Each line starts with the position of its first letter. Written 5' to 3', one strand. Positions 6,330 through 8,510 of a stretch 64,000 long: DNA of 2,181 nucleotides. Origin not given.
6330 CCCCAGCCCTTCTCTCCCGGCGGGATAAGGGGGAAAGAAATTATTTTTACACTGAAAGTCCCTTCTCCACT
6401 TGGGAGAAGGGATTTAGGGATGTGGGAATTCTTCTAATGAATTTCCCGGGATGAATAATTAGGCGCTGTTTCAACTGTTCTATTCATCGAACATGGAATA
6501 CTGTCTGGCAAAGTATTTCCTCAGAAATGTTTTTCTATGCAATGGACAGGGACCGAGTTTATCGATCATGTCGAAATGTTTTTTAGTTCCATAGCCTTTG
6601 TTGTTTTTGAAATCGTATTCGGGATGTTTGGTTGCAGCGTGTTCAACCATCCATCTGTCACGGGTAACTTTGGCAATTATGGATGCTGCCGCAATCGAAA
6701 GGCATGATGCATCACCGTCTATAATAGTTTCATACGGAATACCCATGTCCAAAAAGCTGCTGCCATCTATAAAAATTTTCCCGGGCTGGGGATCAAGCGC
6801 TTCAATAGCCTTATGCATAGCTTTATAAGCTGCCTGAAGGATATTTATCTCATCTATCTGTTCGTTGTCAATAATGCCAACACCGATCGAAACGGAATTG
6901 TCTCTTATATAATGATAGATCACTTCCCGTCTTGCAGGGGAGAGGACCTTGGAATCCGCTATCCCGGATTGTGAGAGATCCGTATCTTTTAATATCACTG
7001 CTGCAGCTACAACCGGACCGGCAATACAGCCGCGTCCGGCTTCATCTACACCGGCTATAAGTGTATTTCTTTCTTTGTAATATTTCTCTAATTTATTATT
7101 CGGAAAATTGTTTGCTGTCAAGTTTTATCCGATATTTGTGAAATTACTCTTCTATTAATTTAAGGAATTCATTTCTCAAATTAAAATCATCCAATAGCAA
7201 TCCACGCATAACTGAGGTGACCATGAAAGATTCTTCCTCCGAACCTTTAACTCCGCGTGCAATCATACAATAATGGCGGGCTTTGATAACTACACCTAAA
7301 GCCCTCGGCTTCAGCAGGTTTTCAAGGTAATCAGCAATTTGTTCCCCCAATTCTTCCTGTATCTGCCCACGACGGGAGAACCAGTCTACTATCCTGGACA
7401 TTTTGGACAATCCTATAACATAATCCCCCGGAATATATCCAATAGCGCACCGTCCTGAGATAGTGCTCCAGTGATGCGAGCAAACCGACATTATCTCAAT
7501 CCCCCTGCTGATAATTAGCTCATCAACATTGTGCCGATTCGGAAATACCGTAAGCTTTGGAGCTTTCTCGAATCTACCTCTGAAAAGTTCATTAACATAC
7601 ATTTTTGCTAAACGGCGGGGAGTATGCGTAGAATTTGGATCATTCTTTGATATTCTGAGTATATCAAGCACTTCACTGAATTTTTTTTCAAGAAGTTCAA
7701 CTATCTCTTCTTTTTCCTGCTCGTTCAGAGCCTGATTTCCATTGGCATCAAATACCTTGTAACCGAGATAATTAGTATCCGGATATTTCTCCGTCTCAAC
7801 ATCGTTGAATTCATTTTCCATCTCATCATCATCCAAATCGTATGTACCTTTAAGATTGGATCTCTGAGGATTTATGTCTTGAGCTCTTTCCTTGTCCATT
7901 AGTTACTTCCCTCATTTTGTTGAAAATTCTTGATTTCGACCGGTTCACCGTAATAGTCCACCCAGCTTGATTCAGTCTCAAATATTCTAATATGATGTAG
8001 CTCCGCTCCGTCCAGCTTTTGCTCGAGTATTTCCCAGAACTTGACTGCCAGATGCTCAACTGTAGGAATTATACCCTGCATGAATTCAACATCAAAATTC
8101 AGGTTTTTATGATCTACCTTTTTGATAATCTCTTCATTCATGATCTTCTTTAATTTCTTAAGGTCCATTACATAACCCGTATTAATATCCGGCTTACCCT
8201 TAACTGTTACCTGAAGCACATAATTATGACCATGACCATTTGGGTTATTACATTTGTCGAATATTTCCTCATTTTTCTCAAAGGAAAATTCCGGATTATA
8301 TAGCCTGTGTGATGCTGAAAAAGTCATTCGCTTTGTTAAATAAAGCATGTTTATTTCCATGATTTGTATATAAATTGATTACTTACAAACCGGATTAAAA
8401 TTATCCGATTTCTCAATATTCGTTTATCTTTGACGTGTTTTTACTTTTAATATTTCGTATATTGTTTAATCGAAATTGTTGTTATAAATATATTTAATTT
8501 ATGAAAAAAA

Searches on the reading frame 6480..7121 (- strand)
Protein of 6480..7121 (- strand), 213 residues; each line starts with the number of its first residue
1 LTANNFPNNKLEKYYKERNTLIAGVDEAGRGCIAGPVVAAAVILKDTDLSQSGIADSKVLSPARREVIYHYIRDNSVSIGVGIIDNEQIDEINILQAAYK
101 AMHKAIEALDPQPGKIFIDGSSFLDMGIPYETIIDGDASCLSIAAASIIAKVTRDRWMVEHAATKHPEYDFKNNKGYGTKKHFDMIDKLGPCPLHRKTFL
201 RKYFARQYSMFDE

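Call 36: search_protein_families(library=pfam, proteins=[window:6480-7121:-], max_evalue=0.001)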
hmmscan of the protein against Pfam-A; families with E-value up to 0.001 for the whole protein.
window:6480-7121:- (213 aa): 1 family
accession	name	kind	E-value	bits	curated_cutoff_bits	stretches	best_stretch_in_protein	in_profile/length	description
PF01351.25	RNase_HII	-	4.8e-39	134.8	25.8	1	23-204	1-196/199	Ribonuclease HII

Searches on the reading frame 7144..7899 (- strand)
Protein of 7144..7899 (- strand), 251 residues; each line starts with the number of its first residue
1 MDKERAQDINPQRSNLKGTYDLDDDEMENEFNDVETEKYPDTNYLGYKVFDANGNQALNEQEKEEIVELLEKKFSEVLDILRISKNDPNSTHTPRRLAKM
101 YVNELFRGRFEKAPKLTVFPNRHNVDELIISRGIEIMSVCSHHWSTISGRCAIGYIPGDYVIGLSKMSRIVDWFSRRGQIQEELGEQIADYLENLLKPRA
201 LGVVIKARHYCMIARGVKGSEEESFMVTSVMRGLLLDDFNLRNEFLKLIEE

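Call 36: search_protein_families(library=pfam, proteins=[window:7144-7899:-], max_evalue=0.001)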
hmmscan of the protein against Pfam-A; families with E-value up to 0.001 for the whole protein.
window:7144-7899:- (251 aa): 1 family
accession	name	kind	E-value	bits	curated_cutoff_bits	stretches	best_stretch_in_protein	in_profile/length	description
PF01227.27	GTP_cyclohydroI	-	2e-49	167.9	27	1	71-249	2-178/179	GTP cyclohydrolase I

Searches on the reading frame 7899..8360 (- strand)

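Call 36: search_protein_families(library=pfam, proteins=[window:7899-8360:-], max_evalue=0.001)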
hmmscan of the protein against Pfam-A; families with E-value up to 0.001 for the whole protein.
window:7899-8360:- (153 aa): 1 family
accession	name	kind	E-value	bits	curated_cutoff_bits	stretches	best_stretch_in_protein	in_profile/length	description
PF01242.24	PTPS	-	5.2e-36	123.7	22.4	1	8-138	2-120/121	6-pyruvoyl tetrahydropterin synthase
